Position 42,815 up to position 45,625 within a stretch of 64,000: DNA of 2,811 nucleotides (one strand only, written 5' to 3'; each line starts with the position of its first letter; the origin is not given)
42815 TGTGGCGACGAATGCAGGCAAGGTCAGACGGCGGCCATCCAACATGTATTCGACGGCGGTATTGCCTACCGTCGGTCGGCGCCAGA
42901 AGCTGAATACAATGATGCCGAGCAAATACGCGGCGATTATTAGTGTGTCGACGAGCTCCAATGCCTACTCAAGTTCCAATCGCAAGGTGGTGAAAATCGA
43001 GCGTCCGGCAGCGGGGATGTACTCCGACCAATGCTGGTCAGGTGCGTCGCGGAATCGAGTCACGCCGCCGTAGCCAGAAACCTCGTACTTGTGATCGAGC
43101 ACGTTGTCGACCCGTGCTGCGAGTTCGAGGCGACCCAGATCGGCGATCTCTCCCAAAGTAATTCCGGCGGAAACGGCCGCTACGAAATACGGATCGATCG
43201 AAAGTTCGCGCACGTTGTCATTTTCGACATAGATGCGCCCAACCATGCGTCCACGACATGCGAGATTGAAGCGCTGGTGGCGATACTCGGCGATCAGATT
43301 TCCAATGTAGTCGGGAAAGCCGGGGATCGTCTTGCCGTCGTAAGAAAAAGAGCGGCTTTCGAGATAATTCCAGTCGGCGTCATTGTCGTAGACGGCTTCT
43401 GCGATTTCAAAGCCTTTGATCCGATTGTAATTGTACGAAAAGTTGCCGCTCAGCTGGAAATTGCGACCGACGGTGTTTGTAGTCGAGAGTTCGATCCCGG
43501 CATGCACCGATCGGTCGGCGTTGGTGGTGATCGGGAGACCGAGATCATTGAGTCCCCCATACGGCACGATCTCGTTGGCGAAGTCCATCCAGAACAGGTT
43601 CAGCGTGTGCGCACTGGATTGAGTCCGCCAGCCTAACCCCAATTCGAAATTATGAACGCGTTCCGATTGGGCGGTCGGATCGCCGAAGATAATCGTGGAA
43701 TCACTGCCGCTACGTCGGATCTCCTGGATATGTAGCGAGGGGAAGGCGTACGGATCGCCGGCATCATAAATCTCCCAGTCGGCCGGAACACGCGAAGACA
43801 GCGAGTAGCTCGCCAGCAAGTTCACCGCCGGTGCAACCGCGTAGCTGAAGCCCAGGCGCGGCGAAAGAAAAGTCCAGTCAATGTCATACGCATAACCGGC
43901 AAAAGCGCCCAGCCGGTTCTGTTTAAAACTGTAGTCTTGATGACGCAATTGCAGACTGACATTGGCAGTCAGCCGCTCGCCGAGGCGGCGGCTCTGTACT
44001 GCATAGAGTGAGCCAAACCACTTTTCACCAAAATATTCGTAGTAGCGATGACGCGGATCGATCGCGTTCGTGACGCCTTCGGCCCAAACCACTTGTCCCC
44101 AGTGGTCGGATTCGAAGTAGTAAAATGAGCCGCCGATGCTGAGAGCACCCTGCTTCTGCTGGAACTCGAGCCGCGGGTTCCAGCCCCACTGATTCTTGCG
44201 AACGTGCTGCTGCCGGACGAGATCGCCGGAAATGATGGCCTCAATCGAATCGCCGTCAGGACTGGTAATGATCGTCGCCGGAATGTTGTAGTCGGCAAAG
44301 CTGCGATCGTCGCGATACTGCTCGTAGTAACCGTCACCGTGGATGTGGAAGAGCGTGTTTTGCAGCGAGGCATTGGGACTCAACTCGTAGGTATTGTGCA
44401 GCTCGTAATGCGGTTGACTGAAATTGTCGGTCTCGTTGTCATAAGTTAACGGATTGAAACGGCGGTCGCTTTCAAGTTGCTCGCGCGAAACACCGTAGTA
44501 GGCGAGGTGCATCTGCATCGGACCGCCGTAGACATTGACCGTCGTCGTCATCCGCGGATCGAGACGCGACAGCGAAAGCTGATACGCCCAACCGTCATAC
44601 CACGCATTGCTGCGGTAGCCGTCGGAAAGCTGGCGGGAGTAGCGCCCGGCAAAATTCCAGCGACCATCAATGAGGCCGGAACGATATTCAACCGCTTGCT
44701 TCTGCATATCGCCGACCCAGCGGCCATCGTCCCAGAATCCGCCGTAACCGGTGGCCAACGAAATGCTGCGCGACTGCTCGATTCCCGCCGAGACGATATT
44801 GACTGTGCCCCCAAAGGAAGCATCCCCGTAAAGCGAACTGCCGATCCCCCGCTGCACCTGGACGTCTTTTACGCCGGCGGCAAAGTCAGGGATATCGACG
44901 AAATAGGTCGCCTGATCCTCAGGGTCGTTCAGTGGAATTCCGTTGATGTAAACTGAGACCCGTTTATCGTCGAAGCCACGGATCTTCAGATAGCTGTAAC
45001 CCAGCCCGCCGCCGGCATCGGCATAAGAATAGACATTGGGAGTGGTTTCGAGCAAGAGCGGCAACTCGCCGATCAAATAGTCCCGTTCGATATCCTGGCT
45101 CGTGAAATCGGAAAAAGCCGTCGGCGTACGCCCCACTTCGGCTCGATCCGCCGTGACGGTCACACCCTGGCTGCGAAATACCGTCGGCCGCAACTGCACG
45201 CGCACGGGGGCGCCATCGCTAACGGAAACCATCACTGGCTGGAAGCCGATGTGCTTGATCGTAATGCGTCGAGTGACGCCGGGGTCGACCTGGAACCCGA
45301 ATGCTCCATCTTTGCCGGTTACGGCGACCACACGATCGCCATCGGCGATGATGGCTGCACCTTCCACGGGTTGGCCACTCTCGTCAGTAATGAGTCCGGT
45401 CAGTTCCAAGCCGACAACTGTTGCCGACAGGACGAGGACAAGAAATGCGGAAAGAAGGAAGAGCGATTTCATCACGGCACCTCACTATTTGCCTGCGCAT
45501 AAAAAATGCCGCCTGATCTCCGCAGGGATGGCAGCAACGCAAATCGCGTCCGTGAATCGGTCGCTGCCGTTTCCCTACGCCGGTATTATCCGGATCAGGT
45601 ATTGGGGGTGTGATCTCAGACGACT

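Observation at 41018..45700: TPP riboswitch controlling a three-gene outer-to-inner membrane uptake operon (TonB receptor - SSS/ThiV-like permease - DUF456-like membrane protein)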

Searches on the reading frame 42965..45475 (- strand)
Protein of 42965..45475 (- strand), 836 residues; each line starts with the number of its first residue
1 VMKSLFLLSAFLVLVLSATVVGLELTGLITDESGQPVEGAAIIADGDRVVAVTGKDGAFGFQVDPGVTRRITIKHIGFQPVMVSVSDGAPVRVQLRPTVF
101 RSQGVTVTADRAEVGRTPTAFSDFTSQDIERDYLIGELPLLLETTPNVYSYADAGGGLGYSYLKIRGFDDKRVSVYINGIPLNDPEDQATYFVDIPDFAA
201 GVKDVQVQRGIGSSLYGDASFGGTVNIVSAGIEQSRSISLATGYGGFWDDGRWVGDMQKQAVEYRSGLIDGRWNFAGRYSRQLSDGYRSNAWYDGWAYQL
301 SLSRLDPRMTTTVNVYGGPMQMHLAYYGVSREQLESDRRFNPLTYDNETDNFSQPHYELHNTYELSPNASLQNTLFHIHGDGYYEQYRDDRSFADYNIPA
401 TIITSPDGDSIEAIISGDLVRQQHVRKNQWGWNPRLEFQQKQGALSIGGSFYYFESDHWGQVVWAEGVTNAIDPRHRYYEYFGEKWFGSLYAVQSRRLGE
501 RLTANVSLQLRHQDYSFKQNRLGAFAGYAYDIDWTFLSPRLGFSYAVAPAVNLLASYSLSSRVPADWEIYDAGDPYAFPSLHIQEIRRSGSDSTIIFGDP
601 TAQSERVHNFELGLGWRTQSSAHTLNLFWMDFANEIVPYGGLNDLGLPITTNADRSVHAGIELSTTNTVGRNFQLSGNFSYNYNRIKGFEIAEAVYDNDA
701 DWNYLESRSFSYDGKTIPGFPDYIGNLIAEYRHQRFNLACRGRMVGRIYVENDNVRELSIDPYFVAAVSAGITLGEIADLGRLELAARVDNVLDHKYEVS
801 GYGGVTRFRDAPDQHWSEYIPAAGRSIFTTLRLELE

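Call 4: search_protein_families(library=pfam, proteins=[window:42965-45475:-], max_evalue=0.01)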
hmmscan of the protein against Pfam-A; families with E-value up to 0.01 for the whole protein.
window:42965-45475:- (836 aa): 6 families
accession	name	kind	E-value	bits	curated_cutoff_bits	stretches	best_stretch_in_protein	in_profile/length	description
PF00593.30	TonB_dep_Rec_b-barrel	-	1.3e-28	101.5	27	1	286-792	18-436/436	TonB dependent receptor-like, beta-barrel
PF07715.20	Plug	-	3.9e-16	59.9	23.9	1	116-224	4-107/107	TonB-dependent Receptor Plug Domain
PF13620.12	CarboxypepD_reg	-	2.2e-09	38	32.3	1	25-95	2-79/82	Carboxypeptidase regulatory-like domain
PF13715.12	CarbopepD_reg_2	-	1.8e-07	31.5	32.2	1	26-105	2-86/88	CarboxypepD_reg-like domain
PF14905.12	OMP_b-brl_3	-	1.1e-05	25.2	27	1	587-702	198-312/408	Outer membrane protein beta-barrel family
PF15976.11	CooC_C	-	0.0028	18.1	29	1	26-71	20-63/93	CS1-pili formation C-terminal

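Call 5: search_protein_families(library=ncbifam, proteins=[window:42965-45475:-], max_evalue=0.01)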
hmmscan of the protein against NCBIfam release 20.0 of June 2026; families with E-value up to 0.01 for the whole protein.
window:42965-45475:- (836 aa): 18 families
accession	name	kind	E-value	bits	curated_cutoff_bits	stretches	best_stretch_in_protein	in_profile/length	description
TIGR01783.1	TonB-siderophor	subfamily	2.6e-25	89.1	223.5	1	125-803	10-626/649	TonB-dependent siderophore receptor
TIGR01786.1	TonB-hemlactrns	subfamily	9.7e-19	67.2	323.75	2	140-227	43-131/719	TonB-dependent hemoglobin/transferrin/lactoferrin family receptor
TIGR01785.1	TonB-hemin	subfamily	2e-16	59.6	316.85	2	105-228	4-127/677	TonB-dependent heme/hemoglobin receptor family protein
TIGR04056.1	OMP_RagA_SusC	subfamily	8.5e-12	44.2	368.25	1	24-109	2-85/981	SusC/RagA family TonB-linked outer membrane protein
TIGR01779.1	TonB-B12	equivalog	6.4e-11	41.5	599.7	1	105-246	31-170/614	TonB-dependent vitamin B12 receptor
NF007926.1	PRK10641.1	equivalog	5.2e-07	28.6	836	1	141-246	67-170/617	TonB-dependent vitamin B12 receptor BtuB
NF007465.0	PRK10044.1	equivalog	9.8e-07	27.3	803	1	98-251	60-210/726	ferrichrome porin FhuA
NF049946.1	TonB_dep_CU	exception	2.5e-06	26.1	700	1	164-300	104-234/683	TonB-dependent receptor, CU motif-type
NF010038.0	PRK13513.1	equivalog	8.5e-06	24.6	942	1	201-288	136-227/659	ligand-gated channel protein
NF047944.1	FoxamRcptFoxA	equivalog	2e-05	23.1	1300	1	118-242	55-177/697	ferrioxamine B receptor FoxA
NF010010.0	PRK13483.1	equivalog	2.9e-05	22.3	927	0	595-683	448-547/660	ligand-gated channel protein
NF007478.2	PRK10064.1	equivalog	0.00022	19.6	745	1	105-240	35-168/663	catecholate siderophore receptor CirA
NF010651.0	PRK14050.1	equivalog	0.0003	19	884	1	114-243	76-199/730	TonB-dependent siderophore receptor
NF010012.0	PRK13486.1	equivalog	0.00045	18.7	924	0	195-244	124-172/696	TonB-dependent receptor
NF038079.1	TonB_sider_MxcH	equivalog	0.00078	17.6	925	1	155-247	166-256/792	TonB-dependent siderophore myxochelin receptor MxcH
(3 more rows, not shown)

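Call 68: search_solved_structures(query=window:42965-45472:-, max_evalue=0.00001)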
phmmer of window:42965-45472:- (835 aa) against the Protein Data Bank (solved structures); distinct sequences matched with E-value up to 0.00001: 0.
